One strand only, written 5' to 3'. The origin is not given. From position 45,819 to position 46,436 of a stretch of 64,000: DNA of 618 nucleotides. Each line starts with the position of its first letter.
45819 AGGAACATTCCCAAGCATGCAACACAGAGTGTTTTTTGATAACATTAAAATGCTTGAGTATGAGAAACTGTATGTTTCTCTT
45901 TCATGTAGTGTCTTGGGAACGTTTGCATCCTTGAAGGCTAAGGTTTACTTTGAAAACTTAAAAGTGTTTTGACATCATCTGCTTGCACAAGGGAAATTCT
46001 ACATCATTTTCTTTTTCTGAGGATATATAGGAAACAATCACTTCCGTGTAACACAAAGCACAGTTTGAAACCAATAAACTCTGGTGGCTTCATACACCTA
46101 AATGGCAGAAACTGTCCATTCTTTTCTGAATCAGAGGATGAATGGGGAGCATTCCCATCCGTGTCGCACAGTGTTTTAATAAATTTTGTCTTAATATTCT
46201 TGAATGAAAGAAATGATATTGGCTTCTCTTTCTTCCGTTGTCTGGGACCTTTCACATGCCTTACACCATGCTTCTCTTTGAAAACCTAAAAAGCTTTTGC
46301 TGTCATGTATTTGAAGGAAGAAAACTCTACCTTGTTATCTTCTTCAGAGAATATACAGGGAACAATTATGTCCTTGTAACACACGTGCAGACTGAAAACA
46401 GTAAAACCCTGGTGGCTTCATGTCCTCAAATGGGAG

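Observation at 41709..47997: Satellite B: 115-bp monomers nested in 345-bp trimers within a 3.8-kb higher-order repeat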

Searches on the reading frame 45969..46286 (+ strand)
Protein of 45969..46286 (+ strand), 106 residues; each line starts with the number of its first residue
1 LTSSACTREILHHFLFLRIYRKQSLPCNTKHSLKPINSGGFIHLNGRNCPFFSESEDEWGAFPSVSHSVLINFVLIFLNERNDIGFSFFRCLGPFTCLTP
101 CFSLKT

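Call 37: find_homologous_proteins(query=window:45969-46286:+, max_evalue=0.001)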
Query window:45969-46286:+: 1 candidates shared short words with the query, none scored E <= 0.001.
